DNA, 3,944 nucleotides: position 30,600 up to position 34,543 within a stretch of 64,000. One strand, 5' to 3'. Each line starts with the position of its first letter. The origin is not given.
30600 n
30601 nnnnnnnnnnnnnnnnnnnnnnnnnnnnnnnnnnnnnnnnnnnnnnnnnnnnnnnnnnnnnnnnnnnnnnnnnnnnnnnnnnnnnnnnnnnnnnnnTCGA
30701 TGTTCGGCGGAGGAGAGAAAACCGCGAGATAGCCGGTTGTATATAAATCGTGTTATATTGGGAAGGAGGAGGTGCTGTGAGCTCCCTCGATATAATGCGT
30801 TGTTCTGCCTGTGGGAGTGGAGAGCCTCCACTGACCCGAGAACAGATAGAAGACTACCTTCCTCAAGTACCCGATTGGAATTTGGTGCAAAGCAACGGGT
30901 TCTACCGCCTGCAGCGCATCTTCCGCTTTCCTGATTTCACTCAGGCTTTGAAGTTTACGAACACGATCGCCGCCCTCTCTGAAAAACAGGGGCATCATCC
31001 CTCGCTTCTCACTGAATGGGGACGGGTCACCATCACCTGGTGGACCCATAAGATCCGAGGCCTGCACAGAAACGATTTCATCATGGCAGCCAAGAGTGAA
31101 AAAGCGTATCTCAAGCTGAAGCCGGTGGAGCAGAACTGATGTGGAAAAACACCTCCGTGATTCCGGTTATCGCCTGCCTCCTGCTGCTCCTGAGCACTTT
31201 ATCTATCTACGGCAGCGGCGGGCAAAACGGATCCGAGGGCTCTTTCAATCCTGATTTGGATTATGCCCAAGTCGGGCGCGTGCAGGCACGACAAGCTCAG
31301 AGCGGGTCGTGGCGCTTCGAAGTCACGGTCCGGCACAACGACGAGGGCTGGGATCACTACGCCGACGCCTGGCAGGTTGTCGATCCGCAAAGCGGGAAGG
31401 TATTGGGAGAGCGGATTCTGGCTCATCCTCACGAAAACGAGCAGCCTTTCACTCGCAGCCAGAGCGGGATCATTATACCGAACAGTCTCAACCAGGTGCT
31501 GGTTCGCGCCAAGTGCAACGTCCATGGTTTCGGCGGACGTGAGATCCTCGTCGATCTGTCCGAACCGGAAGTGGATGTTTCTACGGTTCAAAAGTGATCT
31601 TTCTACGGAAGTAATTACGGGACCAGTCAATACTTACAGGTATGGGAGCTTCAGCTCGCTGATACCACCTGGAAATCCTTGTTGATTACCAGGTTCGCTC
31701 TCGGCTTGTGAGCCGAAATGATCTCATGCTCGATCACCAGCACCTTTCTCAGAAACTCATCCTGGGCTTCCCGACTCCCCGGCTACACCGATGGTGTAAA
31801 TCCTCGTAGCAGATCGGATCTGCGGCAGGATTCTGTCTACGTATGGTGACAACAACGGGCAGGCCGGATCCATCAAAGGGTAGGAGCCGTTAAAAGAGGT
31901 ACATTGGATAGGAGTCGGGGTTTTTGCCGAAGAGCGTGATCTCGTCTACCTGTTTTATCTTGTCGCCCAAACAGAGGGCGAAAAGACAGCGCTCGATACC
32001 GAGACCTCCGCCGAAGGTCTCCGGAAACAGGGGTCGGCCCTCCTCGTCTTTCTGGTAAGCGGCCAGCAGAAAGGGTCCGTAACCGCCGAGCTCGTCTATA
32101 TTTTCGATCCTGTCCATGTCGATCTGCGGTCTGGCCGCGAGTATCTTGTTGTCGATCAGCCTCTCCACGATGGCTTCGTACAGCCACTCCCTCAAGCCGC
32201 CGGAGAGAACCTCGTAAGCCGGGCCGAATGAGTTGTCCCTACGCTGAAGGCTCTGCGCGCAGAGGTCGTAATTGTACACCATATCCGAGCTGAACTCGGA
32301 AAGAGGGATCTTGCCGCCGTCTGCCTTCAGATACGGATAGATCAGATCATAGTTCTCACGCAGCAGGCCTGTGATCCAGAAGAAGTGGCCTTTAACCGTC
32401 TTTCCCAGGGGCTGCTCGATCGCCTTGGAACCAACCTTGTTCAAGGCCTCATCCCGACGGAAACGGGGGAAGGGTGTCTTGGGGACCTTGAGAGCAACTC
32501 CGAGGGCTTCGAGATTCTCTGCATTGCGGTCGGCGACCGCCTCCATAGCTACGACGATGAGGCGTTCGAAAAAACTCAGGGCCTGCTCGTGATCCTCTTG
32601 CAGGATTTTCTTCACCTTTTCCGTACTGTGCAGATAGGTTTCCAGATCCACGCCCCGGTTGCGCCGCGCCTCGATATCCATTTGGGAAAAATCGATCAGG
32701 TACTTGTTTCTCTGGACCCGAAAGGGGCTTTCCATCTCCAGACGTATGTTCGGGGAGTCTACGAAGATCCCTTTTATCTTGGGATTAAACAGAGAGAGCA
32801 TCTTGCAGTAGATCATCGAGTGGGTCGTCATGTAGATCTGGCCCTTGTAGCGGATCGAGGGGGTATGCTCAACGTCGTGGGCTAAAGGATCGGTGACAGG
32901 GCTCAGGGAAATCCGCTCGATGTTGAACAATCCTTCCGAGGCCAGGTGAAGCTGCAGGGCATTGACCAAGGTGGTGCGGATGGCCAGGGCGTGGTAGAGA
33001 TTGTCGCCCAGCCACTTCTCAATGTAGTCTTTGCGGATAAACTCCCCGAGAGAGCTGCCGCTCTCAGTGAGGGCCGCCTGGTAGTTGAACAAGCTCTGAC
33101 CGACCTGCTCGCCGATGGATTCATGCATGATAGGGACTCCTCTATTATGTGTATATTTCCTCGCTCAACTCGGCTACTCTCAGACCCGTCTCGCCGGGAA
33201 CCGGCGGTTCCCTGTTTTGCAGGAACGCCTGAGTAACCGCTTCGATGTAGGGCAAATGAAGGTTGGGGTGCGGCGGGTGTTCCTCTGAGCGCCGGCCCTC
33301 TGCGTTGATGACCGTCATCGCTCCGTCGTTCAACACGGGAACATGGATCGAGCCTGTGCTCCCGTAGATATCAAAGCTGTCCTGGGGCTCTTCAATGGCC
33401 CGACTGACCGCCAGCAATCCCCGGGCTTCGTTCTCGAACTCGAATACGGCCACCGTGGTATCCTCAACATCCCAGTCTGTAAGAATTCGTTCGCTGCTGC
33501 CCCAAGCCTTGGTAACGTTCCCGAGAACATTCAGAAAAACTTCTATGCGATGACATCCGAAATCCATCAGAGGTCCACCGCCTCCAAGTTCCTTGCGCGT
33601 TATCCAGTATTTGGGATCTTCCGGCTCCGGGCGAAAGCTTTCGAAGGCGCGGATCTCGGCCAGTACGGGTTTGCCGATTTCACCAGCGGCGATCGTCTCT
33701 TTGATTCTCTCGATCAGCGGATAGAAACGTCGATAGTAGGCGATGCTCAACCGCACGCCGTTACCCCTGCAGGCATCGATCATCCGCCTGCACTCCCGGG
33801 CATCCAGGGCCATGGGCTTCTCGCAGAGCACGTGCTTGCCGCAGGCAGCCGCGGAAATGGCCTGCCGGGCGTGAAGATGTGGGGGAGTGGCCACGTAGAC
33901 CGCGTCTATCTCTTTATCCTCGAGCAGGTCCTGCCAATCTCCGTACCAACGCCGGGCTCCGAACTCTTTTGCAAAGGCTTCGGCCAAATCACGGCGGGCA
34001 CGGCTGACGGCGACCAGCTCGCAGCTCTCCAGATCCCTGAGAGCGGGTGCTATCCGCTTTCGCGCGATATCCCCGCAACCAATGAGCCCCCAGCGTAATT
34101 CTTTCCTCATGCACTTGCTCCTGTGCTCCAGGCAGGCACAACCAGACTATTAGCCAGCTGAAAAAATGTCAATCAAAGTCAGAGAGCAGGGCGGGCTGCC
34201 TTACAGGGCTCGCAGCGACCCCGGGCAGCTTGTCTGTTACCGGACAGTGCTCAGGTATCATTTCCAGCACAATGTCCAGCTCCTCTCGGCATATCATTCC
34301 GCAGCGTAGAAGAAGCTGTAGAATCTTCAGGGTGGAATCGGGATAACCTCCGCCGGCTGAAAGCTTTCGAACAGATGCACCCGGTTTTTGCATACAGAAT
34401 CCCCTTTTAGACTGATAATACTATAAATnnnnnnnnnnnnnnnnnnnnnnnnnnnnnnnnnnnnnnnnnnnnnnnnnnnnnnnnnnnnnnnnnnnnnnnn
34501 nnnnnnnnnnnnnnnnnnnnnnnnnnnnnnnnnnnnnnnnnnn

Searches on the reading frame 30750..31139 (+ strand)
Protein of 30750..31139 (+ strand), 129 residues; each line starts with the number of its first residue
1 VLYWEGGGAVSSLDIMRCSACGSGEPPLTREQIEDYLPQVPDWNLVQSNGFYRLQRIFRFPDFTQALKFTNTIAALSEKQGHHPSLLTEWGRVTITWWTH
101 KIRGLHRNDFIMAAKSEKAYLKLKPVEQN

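Call 3: search_protein_families(library=pfam, proteins=[window:30750-31139:+], max_evalue=0.01)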
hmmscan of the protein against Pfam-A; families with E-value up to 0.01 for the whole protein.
window:30750-31139:+ (129 aa): 1 family
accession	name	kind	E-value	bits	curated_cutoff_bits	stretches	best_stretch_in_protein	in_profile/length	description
PF01329.24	Pterin_4a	-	1.6e-30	105.5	26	1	26-118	1-90/91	Pterin 4 alpha carbinolamine dehydratase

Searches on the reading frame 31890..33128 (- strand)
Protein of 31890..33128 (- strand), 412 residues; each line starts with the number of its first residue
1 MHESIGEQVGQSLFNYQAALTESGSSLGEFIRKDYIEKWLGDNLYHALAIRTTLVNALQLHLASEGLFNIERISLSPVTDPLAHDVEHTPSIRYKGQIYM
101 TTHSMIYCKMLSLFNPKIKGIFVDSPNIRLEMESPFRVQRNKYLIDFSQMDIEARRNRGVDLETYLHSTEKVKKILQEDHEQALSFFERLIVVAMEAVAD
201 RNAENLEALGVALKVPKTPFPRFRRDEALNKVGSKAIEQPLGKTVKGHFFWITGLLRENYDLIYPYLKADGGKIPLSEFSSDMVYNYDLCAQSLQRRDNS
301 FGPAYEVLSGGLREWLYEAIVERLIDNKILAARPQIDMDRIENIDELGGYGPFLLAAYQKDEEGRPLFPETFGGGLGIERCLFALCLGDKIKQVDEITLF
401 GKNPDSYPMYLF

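Call 3: search_protein_families(library=pfam, proteins=[window:31890-33128:-], max_evalue=0.01)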
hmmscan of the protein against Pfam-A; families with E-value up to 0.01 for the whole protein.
window:31890-33128:- (412 aa): 1 family
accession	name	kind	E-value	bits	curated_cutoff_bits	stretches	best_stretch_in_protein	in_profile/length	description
PF00152.25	tRNA-synt_2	-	1.8e-06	27.7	25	1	40-394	14-301/308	tRNA synthetases class II (D, K and N)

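Call 4: search_protein_families(library=ncbifam, proteins=[window:31890-33128:-], max_evalue=0.01)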
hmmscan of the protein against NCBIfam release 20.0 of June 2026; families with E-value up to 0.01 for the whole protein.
window:31890-33128:- (412 aa): 4 families
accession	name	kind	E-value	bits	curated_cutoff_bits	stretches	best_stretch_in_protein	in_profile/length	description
NF005054.0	PRK06462.1-4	equivalog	3.6e-33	115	309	2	42-178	19-158/318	asparagine synthetase A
NF005052.0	PRK06462.1-1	equivalog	3.5e-17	62.5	368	2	27-157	29-153/353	asparagine synthetase A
TIGR00458.1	aspS_nondisc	equivalog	2.5e-07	30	368.4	1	178-243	233-298/428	aspartate--tRNA(Asn) ligase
NF003483.0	PRK05159.1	equivalog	1.6e-05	24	353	1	178-243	238-303/438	aspartate--tRNA(Asn) ligase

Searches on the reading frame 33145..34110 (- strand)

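Call 3: search_protein_families(library=pfam, proteins=[window:33145-34110:-], max_evalue=0.01)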
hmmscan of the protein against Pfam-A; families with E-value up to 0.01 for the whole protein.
window:33145-34110:- (321 aa): 4 families
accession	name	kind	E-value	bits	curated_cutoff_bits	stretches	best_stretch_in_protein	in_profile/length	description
PF01408.29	GFO_IDH_MocA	-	1.3e-29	103.8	24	1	5-125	1-120/120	Oxidoreductase family, NAD-binding Rossmann fold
PF22725.1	GFO_IDH_MocA_C3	-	5e-25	88.3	27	1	134-255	2-123/124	GFO/IDH/MocA C-terminal domain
PF02894.22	GFO_IDH_MocA_C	-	6.6e-15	55.9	22.9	1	137-319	1-206/218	Oxidoreductase family, C-terminal alpha/beta domain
PF03447.22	NAD_binding_3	-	6.3e-05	24.1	24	1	11-121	1-113/116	Homoserine dehydrogenase, NAD binding domain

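Call 4: search_protein_families(library=ncbifam, proteins=[window:33145-34110:-], max_evalue=0.01)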
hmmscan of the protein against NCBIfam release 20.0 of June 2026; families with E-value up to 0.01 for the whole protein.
window:33145-34110:- (321 aa): 9 families
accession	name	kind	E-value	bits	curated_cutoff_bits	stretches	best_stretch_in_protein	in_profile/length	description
TIGR04380.1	myo_inos_iolG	equivalog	7.3e-38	130.3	355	1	5-315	2-315/330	inositol 2-dehydrogenase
NF052479.1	LevoglcsnDh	equivalog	9.5e-34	116.7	650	1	36-204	42-210/386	levoglucosan dehydrogenase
NF041392.1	XylDh_Gfo6_Halo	equivalog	1.2e-33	116.3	350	1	3-319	15-338/350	D-xylose 1-dehydrogenase Gfo6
NF040723.1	UDP-GlcNAcDh_Arch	equivalog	1.4e-27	97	450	1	5-312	1-290/302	UDP-N-acetylglucosamine 3-dehydrogenase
NF052679.1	InsChiInosDhIolG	equivalog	1.6e-21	76.7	540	1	5-151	3-151/343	bifunctional inositol 2-dehydrogenase/D-chiro-inositol 1-dehydrogenase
NF008607.0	PRK11579.1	subfamily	2.5e-19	69.5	330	1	1-199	1-192/346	oxidoreductase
NF058561.1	BT_2158_fam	equivalog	1.3e-15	56.9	750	1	22-147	49-176/487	glycoside 3-dehydrogenase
NF007574.0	PRK10206.1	equivalog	1.5e-11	44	352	1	41-255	39-245/345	oxidoreductase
NF058563.1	BT_2159_fam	equivalog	7.5e-07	28.5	650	1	7-149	3-144/350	disaccharide 3-dehydrogenase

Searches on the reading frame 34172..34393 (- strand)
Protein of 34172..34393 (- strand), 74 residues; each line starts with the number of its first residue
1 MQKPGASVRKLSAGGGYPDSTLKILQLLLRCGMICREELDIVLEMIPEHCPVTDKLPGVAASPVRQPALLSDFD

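Call 44: search_protein_families(library=pfam, proteins=[window:34172-34393:-], max_evalue=1)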
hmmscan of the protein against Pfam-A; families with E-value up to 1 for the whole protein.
seq(74 aa): 0 families
